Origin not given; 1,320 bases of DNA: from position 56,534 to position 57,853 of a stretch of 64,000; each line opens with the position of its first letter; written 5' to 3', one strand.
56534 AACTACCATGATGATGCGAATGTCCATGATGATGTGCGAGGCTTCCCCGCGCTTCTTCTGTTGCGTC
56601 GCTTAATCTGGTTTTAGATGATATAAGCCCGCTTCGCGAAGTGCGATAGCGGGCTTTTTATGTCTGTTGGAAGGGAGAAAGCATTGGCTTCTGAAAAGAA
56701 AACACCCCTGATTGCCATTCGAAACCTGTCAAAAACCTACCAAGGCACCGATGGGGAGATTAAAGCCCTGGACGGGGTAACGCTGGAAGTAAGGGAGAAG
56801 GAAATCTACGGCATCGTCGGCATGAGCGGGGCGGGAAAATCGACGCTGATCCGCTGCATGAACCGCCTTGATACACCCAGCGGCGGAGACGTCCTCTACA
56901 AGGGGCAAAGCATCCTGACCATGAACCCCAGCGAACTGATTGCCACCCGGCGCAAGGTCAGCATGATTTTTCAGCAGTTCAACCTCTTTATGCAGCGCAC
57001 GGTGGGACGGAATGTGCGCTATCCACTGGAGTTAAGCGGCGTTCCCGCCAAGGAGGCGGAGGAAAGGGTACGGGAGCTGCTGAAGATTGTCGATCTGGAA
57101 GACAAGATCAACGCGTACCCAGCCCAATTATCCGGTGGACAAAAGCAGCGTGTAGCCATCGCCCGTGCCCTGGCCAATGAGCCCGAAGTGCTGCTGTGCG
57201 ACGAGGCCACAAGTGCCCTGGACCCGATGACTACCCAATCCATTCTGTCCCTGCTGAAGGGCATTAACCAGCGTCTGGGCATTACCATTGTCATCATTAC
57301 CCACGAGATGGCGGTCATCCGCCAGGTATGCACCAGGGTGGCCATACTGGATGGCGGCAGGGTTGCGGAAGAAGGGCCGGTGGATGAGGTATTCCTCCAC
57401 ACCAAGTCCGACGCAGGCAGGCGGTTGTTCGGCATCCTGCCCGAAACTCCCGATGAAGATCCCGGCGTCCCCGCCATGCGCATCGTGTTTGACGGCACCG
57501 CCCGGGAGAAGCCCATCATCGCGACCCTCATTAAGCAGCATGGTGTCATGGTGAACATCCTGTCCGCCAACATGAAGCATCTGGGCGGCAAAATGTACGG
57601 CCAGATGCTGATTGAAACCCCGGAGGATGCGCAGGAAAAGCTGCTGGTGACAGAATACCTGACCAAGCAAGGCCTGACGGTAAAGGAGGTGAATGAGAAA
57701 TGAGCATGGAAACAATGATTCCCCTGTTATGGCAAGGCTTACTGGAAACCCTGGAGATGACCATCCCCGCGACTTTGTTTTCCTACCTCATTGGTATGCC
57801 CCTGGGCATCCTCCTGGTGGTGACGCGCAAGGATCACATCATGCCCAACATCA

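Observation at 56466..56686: Met/Cys-rich 25-codon leader ORF plus terminator in front of metNIQ: candidate ribosome-mediated methionine attenuator where an S-box/T-box is expected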

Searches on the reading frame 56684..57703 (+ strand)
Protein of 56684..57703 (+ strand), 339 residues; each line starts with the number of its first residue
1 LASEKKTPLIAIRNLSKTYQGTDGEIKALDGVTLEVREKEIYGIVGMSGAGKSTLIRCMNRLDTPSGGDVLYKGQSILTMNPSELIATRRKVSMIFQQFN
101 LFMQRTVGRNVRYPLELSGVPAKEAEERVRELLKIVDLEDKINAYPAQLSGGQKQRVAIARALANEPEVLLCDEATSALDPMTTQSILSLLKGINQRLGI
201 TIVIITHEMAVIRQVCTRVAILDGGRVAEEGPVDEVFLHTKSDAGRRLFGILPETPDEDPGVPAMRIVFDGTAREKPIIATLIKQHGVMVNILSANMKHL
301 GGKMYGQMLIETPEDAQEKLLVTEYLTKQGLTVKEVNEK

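Call 7: find_related_loci(query=window:56684-57703:+, collection=genome_contigs, flank=3000)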
Query window:56684-57703:+ (339 aa) in genome_contigs; peptide patterns used: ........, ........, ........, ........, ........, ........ (x = any residue, [..] = any of these).
599 stretches matched a pattern (row limit reached: there are more); 584 encode a relative of the query (tblastn E <= 1e-3); the best 80 are kept; 80 distinct loci.
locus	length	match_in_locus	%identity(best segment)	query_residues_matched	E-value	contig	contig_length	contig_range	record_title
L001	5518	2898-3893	73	7-338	1e-169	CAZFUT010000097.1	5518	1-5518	MAG TPA_asm: uncultured Oscillospiraceae bacterium isolate binchicken_co117_307 genome assembly, contig: NODE_24864_leng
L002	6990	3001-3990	69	9-338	6e-154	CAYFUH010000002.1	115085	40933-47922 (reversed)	MAG TPA_asm: uncultured Christensenella sp. isolate ERP107106_co2_202 genome assembly, contig: NODE_45_length_115085_cov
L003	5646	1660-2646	68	9-337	5e-154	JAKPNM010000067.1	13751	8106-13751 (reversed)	MAG: Bacillota bacterium isolate JPAS_metabat.97 k141_238469, whole genome shotgun sequence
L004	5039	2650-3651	68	6-339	1e-154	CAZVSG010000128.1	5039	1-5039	MAG TPA_asm: uncultured Christensenella sp. isolate SRP239243_co1_257 genome assembly, contig: NODE_29855_length_5039_co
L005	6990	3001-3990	67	9-338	1e-150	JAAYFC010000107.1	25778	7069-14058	MAG: Clostridiales bacterium isolate AS07pgkLD_4 144722_AS07, whole genome shotgun sequence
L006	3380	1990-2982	67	9-339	4e-153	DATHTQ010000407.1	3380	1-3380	MAG TPA_asm: Candidatus Limnocylindria bacterium isolate SMAG_U16081 k141_1358335, whole genome shotgun sequence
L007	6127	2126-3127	67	4-338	2e-146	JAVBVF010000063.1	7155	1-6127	MAG: Eubacteriales bacterium isolate EPI_MAG_00301 c_1388579, whole genome shotgun sequence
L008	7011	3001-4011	64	2-336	8e-138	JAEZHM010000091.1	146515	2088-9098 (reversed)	MAG: Bacillota bacterium isolate OH_CDB_136 k127_246260, whole genome shotgun sequence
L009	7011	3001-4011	62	2-337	4e-136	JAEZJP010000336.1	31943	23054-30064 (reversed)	MAG: Bacillota bacterium isolate OH_CDB_240 k127_1528313, whole genome shotgun sequence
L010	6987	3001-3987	64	9-336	1e-135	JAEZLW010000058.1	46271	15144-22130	MAG: Bacillota bacterium isolate OH_CDB_87 k127_2035280, whole genome shotgun sequence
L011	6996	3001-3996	62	9-337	1e-133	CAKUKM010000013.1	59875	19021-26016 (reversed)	MAG: uncultured Clostridia bacterium isolate REFINED_METABAT215_TOP10_CONTIGS_1500_ASSEMBLY_K77_MERGED__Hadza_PheChl_Fib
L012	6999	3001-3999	60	5-336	3e-131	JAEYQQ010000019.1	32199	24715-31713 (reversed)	MAG: Bacillota bacterium isolate OH_CBB_26 k127_2175577, whole genome shotgun sequence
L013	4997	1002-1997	61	6-336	7e-131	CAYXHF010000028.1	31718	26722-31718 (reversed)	MAG TPA_asm: uncultured Faecalibacterium sp. isolate SRP350583_co1_473 genome assembly, contig: NODE_2262_length_31718_c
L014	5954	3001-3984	61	10-336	6e-129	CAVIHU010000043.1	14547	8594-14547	Bacteroidaceae bacterium isolate H07676-L1_cleanbin_000020 genome assembly, contig: Spades_H07676-L1_contig_3481, whole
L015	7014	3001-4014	62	1-339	7e-135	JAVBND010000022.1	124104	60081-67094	MAG: Eubacteriales bacterium isolate EPI_MAG_00069 c_000010287254, whole genome shotgun sequence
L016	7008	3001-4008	60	4-336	1e-123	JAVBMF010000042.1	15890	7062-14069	MAG: Eubacteriales bacterium isolate EPI_MAG_00043 c_000002335744, whole genome shotgun sequence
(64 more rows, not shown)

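Call 28: find_related_loci(query=window:56684-57703:+, collection=metagenome_contigs, flank=2500)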
Query window:56684-57703:+ (339 aa) in metagenome_contigs; peptide patterns used: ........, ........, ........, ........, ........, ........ (x = any residue, [..] = any of these).
600 stretches matched a pattern (row limit reached: there are more); 575 encode a relative of the query (tblastn E <= 1e-3); the best 80 are kept; 80 distinct loci.
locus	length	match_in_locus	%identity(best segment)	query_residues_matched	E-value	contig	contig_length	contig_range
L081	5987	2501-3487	68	9-337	1e-154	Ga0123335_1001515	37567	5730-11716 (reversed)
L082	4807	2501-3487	67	9-337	2e-152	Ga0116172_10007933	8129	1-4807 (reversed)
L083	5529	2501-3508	63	2-337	6e-140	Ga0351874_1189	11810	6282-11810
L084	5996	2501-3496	64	9-337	4e-138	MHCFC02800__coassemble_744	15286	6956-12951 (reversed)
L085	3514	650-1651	61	6-336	2e-140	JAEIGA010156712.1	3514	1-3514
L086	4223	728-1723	61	9-337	4e-132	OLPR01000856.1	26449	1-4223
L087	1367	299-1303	59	2-337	3e-141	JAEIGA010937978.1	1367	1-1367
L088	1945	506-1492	59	10-337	7e-137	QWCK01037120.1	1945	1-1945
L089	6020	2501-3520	57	1-337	7e-122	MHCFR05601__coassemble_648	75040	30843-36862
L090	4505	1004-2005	59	2-337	1e-121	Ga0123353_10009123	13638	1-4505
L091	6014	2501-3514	57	1-337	2e-119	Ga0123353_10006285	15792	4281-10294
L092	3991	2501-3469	54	14-338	1e-118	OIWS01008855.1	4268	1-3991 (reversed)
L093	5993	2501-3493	54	9-338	1e-114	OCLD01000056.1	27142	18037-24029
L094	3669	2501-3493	53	9-338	4e-113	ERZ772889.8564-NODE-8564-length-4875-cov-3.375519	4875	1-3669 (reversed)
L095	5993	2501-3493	53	9-338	2e-112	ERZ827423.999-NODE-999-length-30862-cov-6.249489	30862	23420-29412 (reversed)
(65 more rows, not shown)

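Call 50: search_protein_families(library=pfam, proteins=[window:56684-57703:+, L016:1359-2645:-, L016:391-1314:-, L091:1161-2492:+, L089:1268-2200:-, L089:677-1255:-], max_evalue=0.00001)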
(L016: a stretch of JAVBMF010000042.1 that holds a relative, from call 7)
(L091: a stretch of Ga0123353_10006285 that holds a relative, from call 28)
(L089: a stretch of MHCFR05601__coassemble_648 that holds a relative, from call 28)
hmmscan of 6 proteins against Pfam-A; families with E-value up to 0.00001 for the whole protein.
window:56684-57703:+ (339 aa): 4 families
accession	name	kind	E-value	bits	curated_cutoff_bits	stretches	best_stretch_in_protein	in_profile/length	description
PF00005.33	ABC_tran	-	4.6e-35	121.6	25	1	29-177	1-137/137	ABC transporter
PF09383.16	NIL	-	1.5e-18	66.8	24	1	266-335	4-73/73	NIL domain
PF02463.25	SMC_N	-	4.2e-07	30.1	40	1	38-215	23-205/220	RecF/RecN/SMC N terminal domain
PF13304.12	AAA_21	-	2.2e-06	28.4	27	0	101-212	184-303/304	AAA domain, putative AbiEii toxin, Type IV TA system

L016:1359-2645:- (428 aa): 4 families
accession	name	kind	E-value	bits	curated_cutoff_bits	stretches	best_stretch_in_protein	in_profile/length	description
PF01053.26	Cys_Met_Meta_PP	-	1e-131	439.4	27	1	11-424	1-380/381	Cys/Met metabolism PLP-dependent enzyme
PF01041.23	DegT_DnrJ_EryC1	-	9.9e-09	35.3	19.8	1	64-187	23-146/360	DegT/DnrJ/EryC1/StrS aminotransferase family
PF00155.27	Aminotran_1_2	-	6.5e-07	29.3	19.7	1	68-192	45-191/361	Aminotransferase class I and II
PF00266.25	Aminotran_5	-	1.1e-06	28.3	21.5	1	139-220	128-210/371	Aminotransferase class-V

L016:391-1314:- (307 aa): 1 family
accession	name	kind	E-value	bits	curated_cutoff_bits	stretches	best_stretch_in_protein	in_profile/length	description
PF04204.22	HTS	-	4.9e-137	456.3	27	1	2-299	1-298/298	Homoserine O-succinyltransferase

L091:1161-2492:+ (443 aa): 4 families
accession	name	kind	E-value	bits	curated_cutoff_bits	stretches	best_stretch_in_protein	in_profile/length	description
PF01053.26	Cys_Met_Meta_PP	-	8.1e-129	429.9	27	1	21-435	1-381/381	Cys/Met metabolism PLP-dependent enzyme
PF01041.23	DegT_DnrJ_EryC1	-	5.4e-08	32.9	19.8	1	73-197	22-146/360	DegT/DnrJ/EryC1/StrS aminotransferase family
PF00155.27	Aminotran_1_2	-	2.1e-06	27.6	19.7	1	69-235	35-233/361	Aminotransferase class I and II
PF00266.25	Aminotran_5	-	9.1e-06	25.3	21.5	0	104-229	74-209/371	Aminotransferase class-V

L089:1268-2200:- (310 aa): 1 family
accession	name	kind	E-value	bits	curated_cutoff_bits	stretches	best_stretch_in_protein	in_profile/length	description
PF02698.23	DUF218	-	3.1e-15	56.7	27.6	1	148-286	18-117/133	DUF218 domain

L089:677-1255:- (192 aa): 2 families
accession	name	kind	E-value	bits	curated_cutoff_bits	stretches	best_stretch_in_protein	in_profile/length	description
PF13302.13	Acetyltransf_3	-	1.5e-37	129.8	25.4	1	15-157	1-138/138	Acetyltransferase (GNAT) domain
PF00583.31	Acetyltransf_1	-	9.1e-08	32.8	20.7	1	59-156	23-116/116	Acetyltransferase (GNAT) family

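Call 60: find_homologous_proteins(query=L016:1359-2645:-, max_evalue=1e-100)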
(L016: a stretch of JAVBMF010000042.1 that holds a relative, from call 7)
Query L016:1359-2645:- (428 aa): 7996 proteins with E <= 1e-100 among 8000 candidates; the best 120 are listed.
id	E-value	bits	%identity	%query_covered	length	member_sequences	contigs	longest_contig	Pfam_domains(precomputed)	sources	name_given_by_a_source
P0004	9.6e-287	969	100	100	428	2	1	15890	PF00155.28,PF00266.26,PF01053.27,PF01041.24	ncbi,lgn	-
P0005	1.1e-227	774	79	99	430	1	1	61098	PF00155.28,PF00266.26,PF01053.27,PF01041.24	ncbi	-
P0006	5.6e-219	745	76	98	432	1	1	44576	PF00155.28,PF00266.26,PF01053.27,PF01041.24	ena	-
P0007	1.5e-218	744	76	98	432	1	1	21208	PF00155.28,PF00266.26,PF01053.27,PF01041.24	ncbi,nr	ncbi:MAG: aminotransferase class V-fold PLP-dependent enzyme [Clostridia bacterium]|nr:aminotransfer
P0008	1.5e-217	741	75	99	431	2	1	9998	PF00155.28,PF00266.26,PF01053.27,PF01041.24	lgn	-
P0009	1.9e-212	724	72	100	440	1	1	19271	PF00155.28,PF00266.26,PF01053.27,PF01041.24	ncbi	-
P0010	1.1e-206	705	71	99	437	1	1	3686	PF00155.28,PF00266.26,PF01053.27,PF01041.24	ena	-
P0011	1.1e-204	698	74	96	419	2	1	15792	PF00155.28,PF00266.26,PF01053.27,PF01041.24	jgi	-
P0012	3.1e-197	674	71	98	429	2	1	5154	PF00155.28,PF00266.26,PF01053.27,PF01041.24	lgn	-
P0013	1.4e-196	672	70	98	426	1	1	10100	PF00155.28,PF00266.26,PF01053.27,PF01041.24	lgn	-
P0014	2.8e-194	664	69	99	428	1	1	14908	PF00155.28,PF00266.26,PF01053.27,PF01041.24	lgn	-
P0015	2.9e-187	641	66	100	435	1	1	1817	PF00155.28,PF00266.26,PF01053.27,PF01041.24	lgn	-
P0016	3.8e-187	641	67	99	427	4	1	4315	PF00155.28,PF01053.27,PF01041.24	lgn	-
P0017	4.9e-187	640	67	99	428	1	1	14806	PF00155.28,PF00266.26,PF01053.27,PF01041.24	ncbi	-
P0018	1.7e-186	638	68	99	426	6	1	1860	PF00155.28,PF01053.27,PF01041.24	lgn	-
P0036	4.9e-180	617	64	99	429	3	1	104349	PF00155.28,PF00266.26,PF01212.28,PF01053.27,PF01041.24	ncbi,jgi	ncbi:MAG: O-acetylhomoserine aminocarboxypropyltransferase/cysteine synthase family protein [Christe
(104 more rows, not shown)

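Call 61: find_encoding_contigs(protein=P0005, flank=2500, max_places=1)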
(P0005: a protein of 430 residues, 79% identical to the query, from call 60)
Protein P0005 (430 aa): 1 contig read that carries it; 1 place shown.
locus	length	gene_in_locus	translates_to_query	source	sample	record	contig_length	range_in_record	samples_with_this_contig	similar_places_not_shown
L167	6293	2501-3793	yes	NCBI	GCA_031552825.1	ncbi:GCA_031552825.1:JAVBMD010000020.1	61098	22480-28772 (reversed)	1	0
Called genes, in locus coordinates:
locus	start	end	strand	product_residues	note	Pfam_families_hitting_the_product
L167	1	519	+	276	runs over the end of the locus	-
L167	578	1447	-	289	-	PF09992:NAGPA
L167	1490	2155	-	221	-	-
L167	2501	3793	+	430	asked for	PF01053:Cys_Met_Meta_PP, PF00155:Aminotran_1_2 (weak), PF01041:DegT_DnrJ_EryC1, PF00266:Aminotran_5 (weak)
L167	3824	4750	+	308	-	PF04204:HTS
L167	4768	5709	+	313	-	PF00291:PALP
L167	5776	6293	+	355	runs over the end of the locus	PF00005:ABC_tran, PF02463:SMC_N (faint), PF13401:AAA_22 (faint), PF13304:AAA_21 (faint), PF09383:NIL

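Call 62: find_encoding_contigs(protein=P0006, flank=2500, max_places=1)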
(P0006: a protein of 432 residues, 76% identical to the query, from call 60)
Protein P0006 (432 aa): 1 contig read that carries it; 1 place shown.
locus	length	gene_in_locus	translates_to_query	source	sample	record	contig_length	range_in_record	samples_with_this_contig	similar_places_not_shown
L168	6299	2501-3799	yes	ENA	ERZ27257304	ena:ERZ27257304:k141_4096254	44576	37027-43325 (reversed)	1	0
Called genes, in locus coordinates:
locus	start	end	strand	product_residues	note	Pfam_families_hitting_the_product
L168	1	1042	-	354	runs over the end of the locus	PF01208:URO-D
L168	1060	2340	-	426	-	PF09861:Lar_N, PF21113:LarA_C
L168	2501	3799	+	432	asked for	PF01053:Cys_Met_Meta_PP, PF00155:Aminotran_1_2 (weak), PF01041:DegT_DnrJ_EryC1 (weak), PF00266:Aminotran_5 (weak)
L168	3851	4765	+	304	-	PF04204:HTS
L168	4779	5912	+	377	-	-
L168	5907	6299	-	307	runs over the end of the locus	PF00701:DHDPS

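Call 63: find_encoding_contigs(protein=P0009, flank=2500, max_places=1)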
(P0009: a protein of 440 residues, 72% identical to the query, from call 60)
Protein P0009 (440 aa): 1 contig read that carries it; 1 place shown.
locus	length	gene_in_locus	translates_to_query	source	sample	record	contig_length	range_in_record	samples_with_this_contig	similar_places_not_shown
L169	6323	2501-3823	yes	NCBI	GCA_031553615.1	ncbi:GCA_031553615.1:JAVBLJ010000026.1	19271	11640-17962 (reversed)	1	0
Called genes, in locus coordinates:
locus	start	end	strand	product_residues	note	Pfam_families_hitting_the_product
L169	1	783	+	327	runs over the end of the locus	PF00356:LacI, PF00532:Peripla_BP_1, PF13377:Peripla_BP_3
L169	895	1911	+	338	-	PF00356:LacI, PF00532:Peripla_BP_1, PF13377:Peripla_BP_3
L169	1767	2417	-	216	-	-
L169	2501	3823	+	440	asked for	PF01053:Cys_Met_Meta_PP, PF00155:Aminotran_1_2, PF01041:DegT_DnrJ_EryC1, PF00266:Aminotran_5 (weak)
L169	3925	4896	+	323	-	PF04204:HTS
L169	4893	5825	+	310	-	PF00291:PALP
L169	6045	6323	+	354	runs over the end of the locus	PF00005:ABC_tran, PF13304:AAA_21 (faint), PF09383:NIL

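Call 64: find_encoding_contigs(protein=P0014, flank=2500, max_places=1)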
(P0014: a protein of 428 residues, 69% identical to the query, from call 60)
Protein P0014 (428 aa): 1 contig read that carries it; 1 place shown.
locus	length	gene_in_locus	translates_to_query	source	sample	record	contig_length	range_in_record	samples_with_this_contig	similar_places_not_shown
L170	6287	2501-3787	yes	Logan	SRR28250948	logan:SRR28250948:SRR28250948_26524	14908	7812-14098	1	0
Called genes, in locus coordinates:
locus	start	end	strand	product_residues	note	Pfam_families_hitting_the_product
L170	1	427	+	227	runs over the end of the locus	-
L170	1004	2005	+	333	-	-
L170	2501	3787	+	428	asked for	PF01053:Cys_Met_Meta_PP, PF00155:Aminotran_1_2, PF01041:DegT_DnrJ_EryC1, PF00266:Aminotran_5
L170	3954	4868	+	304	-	PF04204:HTS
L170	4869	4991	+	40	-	-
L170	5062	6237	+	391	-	PF01594:AI-2E_transport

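Call 65: find_encoding_contigs(protein=P0017, flank=2500, max_places=1)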
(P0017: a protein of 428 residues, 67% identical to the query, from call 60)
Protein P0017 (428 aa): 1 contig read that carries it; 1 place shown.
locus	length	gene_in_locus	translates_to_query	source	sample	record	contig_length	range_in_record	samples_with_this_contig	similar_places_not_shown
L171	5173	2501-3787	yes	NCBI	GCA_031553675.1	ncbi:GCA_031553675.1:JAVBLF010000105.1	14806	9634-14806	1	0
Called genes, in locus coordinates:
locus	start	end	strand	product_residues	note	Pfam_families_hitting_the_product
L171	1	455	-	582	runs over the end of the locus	PF00664:ABC_membrane, PF00005:ABC_tran, PF02463:SMC_N (faint)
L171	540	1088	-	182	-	PF21863:HTH_67 (weak), PF01047:MarR, PF12802:MarR_2, PF13463:HTH_27 (weak)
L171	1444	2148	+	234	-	-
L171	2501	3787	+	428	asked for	PF01053:Cys_Met_Meta_PP, PF00155:Aminotran_1_2 (weak), PF01041:DegT_DnrJ_EryC1 (weak), PF00266:Aminotran_5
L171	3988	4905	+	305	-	PF04204:HTS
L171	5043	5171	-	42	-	?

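Call 66: find_encoding_contigs(protein=P0036, flank=2500, max_places=1)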
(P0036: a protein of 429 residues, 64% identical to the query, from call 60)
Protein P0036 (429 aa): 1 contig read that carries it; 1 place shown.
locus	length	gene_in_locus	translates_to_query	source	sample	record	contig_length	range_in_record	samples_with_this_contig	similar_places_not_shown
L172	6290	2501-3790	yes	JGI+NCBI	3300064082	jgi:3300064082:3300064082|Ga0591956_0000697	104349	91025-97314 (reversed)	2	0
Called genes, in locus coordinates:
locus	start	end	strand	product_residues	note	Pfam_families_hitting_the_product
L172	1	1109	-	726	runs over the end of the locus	-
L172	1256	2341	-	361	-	PF13088:BNR_2, PF02012:BNR (faint)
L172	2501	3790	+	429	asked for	PF01053:Cys_Met_Meta_PP, PF00155:Aminotran_1_2 (weak), PF01212:Beta_elim_lyase (weak), PF01041:DegT_DnrJ_EryC1, PF00266:Aminotran_5 (weak)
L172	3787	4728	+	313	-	PF00291:PALP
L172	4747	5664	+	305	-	PF04204:HTS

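Call 72: find_homologous_proteins(query=L013:984-2006:+, max_evalue=1e-120)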
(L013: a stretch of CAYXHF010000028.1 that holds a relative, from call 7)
Query L013:984-2006:+ (340 aa): 1174 proteins with E <= 1e-120 among 8000 candidates; the best 120 are listed.
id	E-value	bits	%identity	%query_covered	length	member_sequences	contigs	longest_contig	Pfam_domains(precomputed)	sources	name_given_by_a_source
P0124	4.5e-209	711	96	100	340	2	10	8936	PF09383.17,PF00005.34,PF02463.26,PF13304.13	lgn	-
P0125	4.9e-193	658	88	100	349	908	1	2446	PF09383.17,PF00005.34,PF02463.26,PF13304.13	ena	-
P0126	1.4e-191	654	87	100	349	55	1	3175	PF09383.17,PF00005.34,PF02463.26,PF13304.13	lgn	-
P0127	1.3e-174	598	84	100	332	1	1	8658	PF09383.17,PF00005.34,PF02463.26,PF13304.13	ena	-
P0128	3.5e-174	596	82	97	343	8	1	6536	PF09383.17,PF00005.34,PF02463.26,PF13304.13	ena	-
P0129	8.9e-171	585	81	97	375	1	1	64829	PF09383.17,PF00005.34,PF13401.13,PF02463.26,PF13304.13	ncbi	-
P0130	1.1e-170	585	80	99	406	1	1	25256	PF09383.17,PF00005.34,PF13401.13,PF02463.26,PF13304.13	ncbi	-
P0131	1.0e-167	575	80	97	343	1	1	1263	PF09383.17,PF00005.34,PF02463.26,PF13304.13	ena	-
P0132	1.1e-167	575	81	100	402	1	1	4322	PF09383.17,PF00005.34,PF02463.26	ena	-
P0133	4.1e-167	573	78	98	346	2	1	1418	PF09383.17,PF00005.34,PF02463.26,PF13304.13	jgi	-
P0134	1.4e-166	571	89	86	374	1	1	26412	PF00005.34,PF02463.26,PF13304.13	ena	-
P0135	1.5e-165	568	75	100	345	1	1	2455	PF09383.17,PF00005.34,PF02463.26,PF13304.13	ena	-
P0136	2.3e-165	567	77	97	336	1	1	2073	PF09383.17,PF00005.34,PF02463.26,PF13304.13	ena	-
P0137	5.7e-164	563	79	100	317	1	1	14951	PF09383.17,PF00005.34,PF02463.26,PF13304.13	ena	-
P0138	4.2e-163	560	78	96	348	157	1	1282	PF09383.17,PF00005.34,PF02463.26,PF13304.13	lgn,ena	-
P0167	9.7e-147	506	70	99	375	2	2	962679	PF09383.17,PF00005.34,PF13401.13,PF02463.26,PF13304.13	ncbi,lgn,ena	-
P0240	6.0e-141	487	66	100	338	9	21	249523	PF09383.17,PF00005.34,PF13401.13,PF02463.26,PF13304.13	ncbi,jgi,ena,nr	ncbi:MAG: ATP-binding cassette domain-containing protein [Clostridiales bacterium]|nr:ATP-binding ca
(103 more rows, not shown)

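Call 73: find_encoding_contigs(protein=P0125, flank=1500, max_places=2)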
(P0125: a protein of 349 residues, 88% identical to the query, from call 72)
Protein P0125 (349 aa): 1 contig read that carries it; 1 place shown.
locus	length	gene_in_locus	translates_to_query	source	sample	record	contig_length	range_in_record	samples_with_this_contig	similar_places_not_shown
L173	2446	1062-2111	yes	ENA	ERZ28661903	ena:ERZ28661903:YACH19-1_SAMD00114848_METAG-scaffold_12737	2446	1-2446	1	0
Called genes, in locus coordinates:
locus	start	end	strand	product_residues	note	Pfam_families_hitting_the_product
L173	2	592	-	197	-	?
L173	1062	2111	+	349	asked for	PF00005:ABC_tran, PF02463:SMC_N (weak), PF13304:AAA_21 (faint), PF09383:NIL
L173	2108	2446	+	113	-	?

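Call 74: find_encoding_contigs(protein=P0129, flank=1500, max_places=1)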
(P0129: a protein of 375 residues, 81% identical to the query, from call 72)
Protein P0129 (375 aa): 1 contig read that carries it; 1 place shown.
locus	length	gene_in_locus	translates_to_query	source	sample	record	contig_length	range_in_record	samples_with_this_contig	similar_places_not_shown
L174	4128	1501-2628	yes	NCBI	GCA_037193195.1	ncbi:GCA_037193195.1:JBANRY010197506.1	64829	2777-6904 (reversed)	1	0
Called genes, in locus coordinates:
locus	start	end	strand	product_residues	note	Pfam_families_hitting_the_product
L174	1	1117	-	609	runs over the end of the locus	PF01471:PG_binding_1, PF08823:PG_binding_2 (faint), PF01471:PG_binding_1, PF03734:YkuD, PF01471:PG_binding_1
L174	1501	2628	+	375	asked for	PF00005:ABC_tran, PF02463:SMC_N, PF13401:AAA_22 (faint), PF13304:AAA_21 (faint), PF09383:NIL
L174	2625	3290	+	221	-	PF00528:BPD_transp_1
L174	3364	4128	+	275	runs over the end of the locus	PF03180:Lipoprotein_9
